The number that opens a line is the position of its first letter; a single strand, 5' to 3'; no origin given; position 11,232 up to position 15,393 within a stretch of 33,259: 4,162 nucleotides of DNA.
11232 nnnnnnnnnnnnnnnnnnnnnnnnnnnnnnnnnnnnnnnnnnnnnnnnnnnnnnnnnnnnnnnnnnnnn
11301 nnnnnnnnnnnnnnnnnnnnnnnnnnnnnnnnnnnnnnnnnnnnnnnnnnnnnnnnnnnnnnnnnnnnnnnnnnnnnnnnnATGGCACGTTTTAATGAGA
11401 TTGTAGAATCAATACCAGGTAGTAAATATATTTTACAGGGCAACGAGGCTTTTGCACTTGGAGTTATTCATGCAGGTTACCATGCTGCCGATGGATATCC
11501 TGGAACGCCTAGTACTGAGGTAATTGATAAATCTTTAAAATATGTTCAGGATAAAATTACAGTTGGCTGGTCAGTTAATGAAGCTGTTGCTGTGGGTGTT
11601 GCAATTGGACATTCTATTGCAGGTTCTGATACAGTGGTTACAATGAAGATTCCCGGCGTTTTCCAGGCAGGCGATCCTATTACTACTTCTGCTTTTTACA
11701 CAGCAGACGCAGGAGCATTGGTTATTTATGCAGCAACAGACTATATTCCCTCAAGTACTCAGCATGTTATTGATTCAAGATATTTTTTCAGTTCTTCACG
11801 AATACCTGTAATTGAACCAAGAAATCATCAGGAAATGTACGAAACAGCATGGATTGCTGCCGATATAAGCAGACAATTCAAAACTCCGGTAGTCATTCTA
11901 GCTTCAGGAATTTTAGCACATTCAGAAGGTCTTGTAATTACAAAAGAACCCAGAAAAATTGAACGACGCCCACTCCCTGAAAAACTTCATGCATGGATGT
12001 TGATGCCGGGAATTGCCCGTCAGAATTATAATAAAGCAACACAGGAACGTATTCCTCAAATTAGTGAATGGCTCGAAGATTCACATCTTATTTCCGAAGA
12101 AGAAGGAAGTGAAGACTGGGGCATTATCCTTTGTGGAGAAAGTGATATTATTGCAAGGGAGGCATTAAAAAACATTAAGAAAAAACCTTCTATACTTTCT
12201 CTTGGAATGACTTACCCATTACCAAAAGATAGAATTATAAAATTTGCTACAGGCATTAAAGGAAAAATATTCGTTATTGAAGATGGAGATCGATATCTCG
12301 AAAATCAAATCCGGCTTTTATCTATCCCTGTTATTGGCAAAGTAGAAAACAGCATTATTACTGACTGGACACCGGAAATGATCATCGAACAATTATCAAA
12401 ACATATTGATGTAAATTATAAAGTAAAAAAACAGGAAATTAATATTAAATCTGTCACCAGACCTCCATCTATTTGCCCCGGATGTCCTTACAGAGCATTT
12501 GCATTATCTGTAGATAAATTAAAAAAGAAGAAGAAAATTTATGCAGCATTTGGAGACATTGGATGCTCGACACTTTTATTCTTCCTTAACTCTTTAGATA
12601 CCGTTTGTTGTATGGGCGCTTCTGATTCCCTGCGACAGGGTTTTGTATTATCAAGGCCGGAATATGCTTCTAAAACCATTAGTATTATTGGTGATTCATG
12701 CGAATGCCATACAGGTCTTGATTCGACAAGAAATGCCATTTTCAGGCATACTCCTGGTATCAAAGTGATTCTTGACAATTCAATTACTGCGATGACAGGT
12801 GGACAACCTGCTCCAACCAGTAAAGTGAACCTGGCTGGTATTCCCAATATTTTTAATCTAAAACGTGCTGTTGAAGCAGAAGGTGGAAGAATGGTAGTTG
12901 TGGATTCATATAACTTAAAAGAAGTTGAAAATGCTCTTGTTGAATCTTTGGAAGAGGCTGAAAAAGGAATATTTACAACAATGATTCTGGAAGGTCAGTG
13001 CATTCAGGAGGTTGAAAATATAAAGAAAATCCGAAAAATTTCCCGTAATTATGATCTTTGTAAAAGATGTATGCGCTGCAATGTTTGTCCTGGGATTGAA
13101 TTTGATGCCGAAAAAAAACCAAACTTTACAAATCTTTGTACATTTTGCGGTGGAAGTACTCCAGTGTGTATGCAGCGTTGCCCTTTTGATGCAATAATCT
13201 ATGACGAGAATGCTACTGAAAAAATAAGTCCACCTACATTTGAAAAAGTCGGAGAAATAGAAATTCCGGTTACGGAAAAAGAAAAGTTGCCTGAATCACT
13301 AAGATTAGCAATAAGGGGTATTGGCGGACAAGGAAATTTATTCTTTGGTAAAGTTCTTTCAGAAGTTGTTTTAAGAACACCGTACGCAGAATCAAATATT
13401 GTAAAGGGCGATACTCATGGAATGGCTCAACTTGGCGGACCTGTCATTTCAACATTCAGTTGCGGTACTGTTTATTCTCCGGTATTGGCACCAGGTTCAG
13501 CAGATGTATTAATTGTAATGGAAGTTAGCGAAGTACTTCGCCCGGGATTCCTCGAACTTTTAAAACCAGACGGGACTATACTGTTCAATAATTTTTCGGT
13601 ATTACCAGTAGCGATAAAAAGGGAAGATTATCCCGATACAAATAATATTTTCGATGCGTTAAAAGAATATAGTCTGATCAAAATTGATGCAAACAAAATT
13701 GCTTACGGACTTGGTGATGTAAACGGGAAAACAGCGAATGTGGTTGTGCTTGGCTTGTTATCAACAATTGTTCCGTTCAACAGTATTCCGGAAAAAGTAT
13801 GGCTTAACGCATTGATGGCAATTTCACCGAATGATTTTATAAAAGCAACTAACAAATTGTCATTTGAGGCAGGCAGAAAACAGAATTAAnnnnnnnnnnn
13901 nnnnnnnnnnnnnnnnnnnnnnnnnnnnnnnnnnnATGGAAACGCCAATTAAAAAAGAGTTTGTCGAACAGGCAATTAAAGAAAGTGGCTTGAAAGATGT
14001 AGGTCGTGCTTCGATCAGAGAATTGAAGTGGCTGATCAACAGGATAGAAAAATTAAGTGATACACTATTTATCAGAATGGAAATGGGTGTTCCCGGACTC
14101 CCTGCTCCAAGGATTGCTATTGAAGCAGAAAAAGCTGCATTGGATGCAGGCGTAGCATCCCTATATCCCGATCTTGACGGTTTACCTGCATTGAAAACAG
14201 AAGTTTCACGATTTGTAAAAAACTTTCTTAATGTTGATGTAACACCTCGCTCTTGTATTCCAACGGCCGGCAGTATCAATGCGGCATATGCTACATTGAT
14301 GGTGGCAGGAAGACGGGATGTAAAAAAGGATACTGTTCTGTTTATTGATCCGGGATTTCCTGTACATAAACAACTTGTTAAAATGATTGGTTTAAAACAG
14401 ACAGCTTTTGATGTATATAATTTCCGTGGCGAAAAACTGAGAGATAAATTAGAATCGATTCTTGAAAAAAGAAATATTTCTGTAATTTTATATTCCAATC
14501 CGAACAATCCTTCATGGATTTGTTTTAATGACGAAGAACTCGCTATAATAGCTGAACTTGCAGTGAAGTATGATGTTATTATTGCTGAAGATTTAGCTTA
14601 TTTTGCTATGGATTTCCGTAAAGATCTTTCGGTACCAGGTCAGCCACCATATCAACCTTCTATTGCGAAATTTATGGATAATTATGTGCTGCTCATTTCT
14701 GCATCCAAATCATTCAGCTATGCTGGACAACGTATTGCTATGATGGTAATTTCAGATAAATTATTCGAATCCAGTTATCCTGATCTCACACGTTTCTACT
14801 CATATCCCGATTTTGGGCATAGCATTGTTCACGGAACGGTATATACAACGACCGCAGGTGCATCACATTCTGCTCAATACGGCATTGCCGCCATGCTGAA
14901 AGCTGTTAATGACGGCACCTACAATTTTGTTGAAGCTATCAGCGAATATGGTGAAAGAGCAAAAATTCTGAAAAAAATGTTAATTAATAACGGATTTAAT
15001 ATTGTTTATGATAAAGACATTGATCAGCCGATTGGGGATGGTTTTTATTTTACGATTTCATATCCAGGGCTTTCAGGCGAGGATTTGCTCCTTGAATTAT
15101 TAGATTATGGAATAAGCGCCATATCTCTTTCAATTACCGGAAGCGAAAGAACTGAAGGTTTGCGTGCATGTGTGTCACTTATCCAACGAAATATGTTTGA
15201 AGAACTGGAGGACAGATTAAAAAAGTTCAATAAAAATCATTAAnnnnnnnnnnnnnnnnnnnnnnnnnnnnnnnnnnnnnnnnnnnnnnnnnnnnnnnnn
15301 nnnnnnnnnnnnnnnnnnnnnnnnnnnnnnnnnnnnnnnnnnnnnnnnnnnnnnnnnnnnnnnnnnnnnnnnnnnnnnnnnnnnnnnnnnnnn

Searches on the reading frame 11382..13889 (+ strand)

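Call 22: search_protein_families(library=pfam, proteins=[window:11382-13889:+], max_evalue=0.00001)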
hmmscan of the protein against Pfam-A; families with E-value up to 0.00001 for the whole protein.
window:11382-13889:+ (835 aa): 3 families
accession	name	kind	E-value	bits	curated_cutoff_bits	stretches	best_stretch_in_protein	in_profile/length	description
PF01558.24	POR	-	7.3e-21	75.5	27.4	1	648-832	1-172/173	Pyruvate ferredoxin/flavodoxin oxidoreductase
PF01855.24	POR_N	-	3.3e-09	37.3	27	1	27-191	2-171/231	Pyruvate flavodoxin/ferredoxin oxidoreductase, thiamine diP-bdg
PF02775.26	TPP_enzyme_C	-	3.3e-09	37.1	21.9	1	406-525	25-143/151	Thiamine pyrophosphate enzyme, C-terminal TPP binding domain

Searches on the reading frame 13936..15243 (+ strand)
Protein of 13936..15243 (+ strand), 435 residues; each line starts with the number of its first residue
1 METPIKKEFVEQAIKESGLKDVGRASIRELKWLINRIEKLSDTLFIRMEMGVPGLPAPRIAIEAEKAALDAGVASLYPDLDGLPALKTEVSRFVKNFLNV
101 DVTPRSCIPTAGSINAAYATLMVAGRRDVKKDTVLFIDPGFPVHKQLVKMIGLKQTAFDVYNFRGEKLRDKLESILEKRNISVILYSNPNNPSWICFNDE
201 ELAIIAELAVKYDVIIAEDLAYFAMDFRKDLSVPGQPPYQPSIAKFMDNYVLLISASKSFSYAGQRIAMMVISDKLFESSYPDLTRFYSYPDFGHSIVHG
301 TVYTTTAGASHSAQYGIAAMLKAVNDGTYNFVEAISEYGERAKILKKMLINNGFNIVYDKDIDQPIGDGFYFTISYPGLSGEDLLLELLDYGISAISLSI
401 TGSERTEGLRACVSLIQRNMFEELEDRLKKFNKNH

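Call 23: search_protein_families(library=pfam, proteins=[window:13936-15243:+], max_evalue=0.00001)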
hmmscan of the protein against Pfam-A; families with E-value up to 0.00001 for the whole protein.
window:13936-15243:+ (435 aa): 1 family
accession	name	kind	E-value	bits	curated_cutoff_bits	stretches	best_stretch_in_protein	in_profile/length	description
PF00155.27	Aminotran_1_2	-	1.4e-23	84.1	19.7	1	59-422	20-355/361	Aminotransferase class I and II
